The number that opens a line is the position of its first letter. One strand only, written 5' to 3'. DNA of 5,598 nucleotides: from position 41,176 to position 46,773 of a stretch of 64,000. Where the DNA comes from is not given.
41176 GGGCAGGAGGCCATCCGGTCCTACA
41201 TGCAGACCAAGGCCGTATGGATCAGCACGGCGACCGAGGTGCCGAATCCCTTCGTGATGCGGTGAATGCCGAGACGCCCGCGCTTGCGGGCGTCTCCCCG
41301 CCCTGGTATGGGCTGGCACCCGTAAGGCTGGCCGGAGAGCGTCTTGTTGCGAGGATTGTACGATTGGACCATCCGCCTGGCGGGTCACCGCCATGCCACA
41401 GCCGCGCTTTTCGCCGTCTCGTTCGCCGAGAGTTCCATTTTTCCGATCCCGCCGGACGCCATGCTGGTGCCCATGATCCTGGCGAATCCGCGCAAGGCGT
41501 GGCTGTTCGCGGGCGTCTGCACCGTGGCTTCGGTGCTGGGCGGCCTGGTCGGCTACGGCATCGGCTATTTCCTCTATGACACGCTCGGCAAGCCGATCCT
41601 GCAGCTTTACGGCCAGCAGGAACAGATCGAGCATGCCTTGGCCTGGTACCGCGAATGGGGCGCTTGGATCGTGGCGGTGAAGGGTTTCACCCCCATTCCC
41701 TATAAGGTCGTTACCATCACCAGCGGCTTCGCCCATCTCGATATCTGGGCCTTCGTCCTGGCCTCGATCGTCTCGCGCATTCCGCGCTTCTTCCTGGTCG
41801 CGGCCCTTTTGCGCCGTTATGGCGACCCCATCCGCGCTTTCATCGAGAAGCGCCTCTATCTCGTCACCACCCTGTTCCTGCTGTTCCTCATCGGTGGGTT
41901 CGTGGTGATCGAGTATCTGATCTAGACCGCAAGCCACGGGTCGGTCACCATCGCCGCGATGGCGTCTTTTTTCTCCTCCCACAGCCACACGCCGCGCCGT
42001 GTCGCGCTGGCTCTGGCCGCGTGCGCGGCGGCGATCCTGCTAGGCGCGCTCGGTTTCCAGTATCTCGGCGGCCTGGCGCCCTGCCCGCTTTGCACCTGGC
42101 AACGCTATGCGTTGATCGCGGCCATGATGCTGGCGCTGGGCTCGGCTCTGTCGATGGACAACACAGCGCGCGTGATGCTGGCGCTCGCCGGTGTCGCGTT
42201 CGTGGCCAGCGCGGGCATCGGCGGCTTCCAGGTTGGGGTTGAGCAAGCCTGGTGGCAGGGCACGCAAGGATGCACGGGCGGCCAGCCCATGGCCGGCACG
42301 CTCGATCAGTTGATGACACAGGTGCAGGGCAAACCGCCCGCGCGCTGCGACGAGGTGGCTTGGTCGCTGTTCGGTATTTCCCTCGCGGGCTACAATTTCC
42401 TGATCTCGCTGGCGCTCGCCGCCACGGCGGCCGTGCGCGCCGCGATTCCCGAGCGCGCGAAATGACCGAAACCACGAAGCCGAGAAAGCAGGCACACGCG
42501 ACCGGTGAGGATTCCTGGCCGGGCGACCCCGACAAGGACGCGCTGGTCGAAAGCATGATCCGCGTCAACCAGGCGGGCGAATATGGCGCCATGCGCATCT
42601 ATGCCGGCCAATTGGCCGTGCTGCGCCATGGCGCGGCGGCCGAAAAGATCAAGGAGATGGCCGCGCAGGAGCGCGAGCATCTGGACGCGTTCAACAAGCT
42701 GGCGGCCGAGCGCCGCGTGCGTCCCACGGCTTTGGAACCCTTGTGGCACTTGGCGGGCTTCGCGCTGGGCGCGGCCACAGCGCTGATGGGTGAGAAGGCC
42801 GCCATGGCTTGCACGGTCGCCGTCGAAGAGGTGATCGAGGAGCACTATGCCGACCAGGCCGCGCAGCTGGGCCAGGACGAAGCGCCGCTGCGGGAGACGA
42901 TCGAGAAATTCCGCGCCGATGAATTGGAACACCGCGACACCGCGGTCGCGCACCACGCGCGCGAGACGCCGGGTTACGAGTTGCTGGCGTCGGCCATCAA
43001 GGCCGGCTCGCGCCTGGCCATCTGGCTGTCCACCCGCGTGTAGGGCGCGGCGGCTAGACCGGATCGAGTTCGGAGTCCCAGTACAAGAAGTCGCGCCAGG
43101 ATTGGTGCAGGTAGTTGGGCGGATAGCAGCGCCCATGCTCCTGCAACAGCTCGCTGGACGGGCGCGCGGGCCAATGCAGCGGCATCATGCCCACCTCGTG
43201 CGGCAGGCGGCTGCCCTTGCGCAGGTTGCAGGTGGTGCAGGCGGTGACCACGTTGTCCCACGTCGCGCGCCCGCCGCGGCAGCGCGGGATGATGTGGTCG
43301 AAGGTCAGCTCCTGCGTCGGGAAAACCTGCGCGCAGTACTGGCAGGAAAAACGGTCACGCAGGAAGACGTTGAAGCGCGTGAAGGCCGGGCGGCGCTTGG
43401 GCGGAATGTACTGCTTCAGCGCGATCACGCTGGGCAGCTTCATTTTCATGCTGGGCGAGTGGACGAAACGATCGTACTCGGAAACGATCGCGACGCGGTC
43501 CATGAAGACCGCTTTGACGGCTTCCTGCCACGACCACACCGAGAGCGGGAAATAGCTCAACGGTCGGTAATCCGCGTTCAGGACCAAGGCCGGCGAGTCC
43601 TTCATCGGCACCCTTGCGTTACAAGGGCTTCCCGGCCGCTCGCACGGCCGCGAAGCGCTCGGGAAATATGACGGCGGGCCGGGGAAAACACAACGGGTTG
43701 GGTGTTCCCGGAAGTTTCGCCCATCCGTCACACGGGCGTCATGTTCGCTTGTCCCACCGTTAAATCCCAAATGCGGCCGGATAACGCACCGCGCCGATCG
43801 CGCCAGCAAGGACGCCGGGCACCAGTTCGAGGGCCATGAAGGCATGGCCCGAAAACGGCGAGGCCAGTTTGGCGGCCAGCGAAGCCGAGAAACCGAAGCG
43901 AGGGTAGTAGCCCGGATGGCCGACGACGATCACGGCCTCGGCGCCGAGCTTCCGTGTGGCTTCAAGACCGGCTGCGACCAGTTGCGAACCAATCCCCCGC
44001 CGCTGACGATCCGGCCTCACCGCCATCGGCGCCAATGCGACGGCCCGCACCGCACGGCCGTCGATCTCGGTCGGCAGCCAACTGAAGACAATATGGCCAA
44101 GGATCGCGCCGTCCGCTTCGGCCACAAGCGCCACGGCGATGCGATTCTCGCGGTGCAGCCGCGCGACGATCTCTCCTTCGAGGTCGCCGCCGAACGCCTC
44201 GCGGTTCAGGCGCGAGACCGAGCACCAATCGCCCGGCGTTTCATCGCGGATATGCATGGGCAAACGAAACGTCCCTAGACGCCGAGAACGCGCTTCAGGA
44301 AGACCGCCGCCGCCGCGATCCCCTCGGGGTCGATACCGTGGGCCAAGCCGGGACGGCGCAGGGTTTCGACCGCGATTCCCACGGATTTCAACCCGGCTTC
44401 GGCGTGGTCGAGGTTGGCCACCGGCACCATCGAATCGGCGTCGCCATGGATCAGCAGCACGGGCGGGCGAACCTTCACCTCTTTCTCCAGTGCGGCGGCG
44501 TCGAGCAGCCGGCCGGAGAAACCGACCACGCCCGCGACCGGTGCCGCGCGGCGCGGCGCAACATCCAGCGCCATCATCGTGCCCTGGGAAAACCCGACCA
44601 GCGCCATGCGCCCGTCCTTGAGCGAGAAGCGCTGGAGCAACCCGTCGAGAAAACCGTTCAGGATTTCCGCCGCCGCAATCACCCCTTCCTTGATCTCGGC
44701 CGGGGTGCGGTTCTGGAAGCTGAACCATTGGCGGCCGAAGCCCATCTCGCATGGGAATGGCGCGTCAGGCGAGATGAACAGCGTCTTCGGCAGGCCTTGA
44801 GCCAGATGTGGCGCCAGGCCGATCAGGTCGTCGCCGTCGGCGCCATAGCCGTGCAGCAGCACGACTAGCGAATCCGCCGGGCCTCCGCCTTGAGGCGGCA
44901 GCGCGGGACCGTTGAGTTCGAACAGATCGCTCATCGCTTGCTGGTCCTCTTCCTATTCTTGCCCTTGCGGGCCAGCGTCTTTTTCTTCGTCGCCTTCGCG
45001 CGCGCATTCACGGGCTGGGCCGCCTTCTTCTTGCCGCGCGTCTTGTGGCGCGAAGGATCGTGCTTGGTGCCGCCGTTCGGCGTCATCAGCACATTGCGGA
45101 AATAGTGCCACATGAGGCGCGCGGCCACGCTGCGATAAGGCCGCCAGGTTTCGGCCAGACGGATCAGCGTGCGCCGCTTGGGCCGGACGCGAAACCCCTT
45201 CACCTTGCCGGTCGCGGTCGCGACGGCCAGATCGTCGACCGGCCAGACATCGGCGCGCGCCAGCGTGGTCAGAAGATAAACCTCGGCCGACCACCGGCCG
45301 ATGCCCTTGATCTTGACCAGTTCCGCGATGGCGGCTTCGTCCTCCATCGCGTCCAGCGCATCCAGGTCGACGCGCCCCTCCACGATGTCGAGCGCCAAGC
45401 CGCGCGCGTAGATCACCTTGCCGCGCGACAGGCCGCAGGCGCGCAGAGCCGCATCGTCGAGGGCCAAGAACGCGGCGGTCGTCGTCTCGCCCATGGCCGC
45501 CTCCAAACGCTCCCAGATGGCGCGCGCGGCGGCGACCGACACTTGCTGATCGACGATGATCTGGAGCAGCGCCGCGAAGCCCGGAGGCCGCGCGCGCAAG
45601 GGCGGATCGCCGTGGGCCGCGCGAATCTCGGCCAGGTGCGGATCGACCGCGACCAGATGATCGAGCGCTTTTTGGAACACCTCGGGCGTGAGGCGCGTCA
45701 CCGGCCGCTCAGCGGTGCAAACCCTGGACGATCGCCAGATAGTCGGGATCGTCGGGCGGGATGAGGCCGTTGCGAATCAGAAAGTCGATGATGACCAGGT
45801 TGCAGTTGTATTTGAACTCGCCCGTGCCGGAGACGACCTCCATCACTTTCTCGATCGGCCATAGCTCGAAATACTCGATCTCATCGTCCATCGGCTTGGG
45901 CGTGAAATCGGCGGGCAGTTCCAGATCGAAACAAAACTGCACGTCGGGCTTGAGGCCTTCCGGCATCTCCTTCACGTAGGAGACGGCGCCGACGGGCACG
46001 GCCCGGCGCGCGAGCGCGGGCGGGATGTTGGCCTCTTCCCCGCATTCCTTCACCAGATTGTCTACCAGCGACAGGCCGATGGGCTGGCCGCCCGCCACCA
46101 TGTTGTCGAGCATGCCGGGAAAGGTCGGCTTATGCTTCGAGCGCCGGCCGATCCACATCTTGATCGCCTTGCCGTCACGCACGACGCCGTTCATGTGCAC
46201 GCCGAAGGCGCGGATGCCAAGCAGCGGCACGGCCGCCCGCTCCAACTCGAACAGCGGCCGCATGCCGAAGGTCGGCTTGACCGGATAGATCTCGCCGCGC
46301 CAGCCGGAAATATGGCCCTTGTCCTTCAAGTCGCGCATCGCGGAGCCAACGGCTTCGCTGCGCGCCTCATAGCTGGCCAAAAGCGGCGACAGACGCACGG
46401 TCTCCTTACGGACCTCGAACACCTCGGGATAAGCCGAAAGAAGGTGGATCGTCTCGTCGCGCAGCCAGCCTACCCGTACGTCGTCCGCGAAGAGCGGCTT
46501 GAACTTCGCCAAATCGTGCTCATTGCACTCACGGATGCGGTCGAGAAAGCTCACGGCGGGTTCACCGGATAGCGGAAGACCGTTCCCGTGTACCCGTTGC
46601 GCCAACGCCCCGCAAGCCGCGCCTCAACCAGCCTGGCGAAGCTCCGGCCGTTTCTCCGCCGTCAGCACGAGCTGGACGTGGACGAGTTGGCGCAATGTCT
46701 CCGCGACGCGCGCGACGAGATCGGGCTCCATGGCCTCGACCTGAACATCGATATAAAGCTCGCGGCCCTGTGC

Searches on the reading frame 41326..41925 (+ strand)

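Call 30: search_protein_families(library=pfam, proteins=[window:41326-41925:+], max_evalue=0.0001)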
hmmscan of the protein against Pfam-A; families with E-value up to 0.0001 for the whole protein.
window:41326-41925:+ (199 aa): 1 family
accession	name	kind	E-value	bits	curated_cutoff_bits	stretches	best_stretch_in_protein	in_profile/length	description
PF09335.16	VTT_dom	-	3.5e-12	47.3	33.9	1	65-161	19-120/123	VTT domain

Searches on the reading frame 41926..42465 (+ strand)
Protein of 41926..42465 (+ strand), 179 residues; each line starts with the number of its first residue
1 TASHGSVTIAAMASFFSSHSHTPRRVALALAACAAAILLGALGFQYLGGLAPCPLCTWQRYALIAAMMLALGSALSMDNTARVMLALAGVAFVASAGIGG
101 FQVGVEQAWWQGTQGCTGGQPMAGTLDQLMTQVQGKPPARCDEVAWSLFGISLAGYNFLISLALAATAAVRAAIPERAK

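Call 30: search_protein_families(library=pfam, proteins=[window:41926-42465:+], max_evalue=0.0001)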
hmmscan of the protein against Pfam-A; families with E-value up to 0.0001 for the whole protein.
window:41926-42465:+ (179 aa): 1 family
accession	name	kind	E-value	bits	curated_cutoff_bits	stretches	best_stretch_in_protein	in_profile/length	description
PF02600.21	DsbB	-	2.1e-33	116.2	22.1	1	24-170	2-147/148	Disulfide bond formation protein DsbB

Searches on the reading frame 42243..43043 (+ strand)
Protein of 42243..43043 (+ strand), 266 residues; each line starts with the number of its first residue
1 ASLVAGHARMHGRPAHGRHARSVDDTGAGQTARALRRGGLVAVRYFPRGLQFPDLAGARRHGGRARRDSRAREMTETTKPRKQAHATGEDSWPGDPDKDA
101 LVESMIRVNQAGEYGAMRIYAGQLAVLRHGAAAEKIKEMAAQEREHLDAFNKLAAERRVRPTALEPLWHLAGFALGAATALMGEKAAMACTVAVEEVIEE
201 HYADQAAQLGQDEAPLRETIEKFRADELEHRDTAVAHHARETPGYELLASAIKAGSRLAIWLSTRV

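Call 30: search_protein_families(library=pfam, proteins=[window:42243-43043:+], max_evalue=0.0001)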
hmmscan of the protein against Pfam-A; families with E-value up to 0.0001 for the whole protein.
window:42243-43043:+ (266 aa): 2 families
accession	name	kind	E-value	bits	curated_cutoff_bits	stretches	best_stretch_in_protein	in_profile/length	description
PF03232.19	COQ7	-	5.5e-65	218.6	23.5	1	101-263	2-169/169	Ubiquinone biosynthesis protein COQ7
PF02915.23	Rubrerythrin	-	8.7e-07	29.8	22.8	1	110-234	7-133/137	Rubrerythrin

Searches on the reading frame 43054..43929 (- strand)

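Call 43: search_protein_families(library=pfam, proteins=[window:43054-43929:-], max_evalue=0.0001)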
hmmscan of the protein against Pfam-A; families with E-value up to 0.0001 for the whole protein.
window:43054-43929:- (291 aa): 2 families
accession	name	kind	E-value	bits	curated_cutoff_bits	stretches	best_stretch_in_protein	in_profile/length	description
PF14279.12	HNH_5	-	1.5e-17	63.7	27.5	1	196-249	1-54/56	HNH endonuclease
PF01844.29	HNH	-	1.4e-14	54.4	21.4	1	196-241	1-47/47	HNH endonuclease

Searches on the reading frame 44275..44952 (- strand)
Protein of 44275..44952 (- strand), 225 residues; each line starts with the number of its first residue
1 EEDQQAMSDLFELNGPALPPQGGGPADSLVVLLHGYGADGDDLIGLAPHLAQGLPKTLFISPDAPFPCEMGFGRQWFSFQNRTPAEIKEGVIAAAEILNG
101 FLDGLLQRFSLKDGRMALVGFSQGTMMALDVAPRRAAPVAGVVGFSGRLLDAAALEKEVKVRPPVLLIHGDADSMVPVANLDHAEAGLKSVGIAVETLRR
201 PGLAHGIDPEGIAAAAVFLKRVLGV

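Call 43: search_protein_families(library=pfam, proteins=[window:44275-44952:-], max_evalue=0.0001)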
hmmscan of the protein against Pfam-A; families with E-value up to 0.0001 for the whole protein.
window:44275-44952:- (225 aa): 6 families
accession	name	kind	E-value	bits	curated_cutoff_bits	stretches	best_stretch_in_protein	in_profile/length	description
PF02230.22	Abhydrolase_2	-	2.3e-32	113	23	1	23-221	10-215/217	Phospholipase/Carboxylesterase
PF01738.24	DLH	-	1.6e-08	34.8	21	1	107-206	90-187/217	Dienelactone hydrolase family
PF00561.26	Abhydrolase_1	-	3.3e-08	33.9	25.8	1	29-158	2-112/245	alpha/beta hydrolase fold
PF00326.27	Peptidase_S9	-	9.5e-06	25.7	22.6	0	157-208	139-190/213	Prolyl oligopeptidase family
PF12697.13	Abhydrolase_6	-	1e-05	26.7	26.3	1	30-143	1-90/217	Alpha/beta hydrolase family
PF12146.15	Hydrolase_4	-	9.9e-05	22.2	27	0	154-191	183-220/239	Serine aminopeptidase, S33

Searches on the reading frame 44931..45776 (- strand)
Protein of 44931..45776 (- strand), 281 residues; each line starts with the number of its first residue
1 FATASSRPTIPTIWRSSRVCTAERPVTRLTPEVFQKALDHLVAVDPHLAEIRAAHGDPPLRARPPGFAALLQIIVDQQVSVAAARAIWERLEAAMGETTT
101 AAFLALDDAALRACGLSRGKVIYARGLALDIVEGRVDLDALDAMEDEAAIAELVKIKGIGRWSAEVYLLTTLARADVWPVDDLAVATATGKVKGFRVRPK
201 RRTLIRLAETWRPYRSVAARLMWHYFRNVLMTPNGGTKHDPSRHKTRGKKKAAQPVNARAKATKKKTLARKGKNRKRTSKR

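Call 43: search_protein_families(library=pfam, proteins=[window:44931-45776:-], max_evalue=0.0001)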
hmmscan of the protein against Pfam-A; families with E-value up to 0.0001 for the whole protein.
window:44931-45776:- (281 aa): 1 family
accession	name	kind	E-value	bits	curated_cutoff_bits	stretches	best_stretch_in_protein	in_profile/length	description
PF00730.31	HhH-GPD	-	2.5e-11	44.3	26.2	1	73-212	3-107/108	HhH-GPD superfamily base excision DNA repair protein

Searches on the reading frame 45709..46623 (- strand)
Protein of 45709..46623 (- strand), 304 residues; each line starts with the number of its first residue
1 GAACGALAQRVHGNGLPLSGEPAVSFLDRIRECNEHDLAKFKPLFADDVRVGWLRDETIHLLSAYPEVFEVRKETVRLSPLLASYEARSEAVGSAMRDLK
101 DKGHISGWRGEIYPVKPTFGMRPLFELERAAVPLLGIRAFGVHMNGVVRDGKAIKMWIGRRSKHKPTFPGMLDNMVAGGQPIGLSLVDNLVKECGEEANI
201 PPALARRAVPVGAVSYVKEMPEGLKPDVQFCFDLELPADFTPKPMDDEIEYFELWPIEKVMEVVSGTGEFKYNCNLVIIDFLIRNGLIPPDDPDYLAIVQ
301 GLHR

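Call 43: search_protein_families(library=pfam, proteins=[window:45709-46623:-], max_evalue=0.0001)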
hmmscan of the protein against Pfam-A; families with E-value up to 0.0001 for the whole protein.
window:45709-46623:- (304 aa): 1 family
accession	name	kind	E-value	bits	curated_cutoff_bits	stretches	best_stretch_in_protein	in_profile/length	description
PF15916.11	DUF4743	-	9.8e-33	113.2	25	1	26-139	2-118/118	Domain of unknown function (DUF4743)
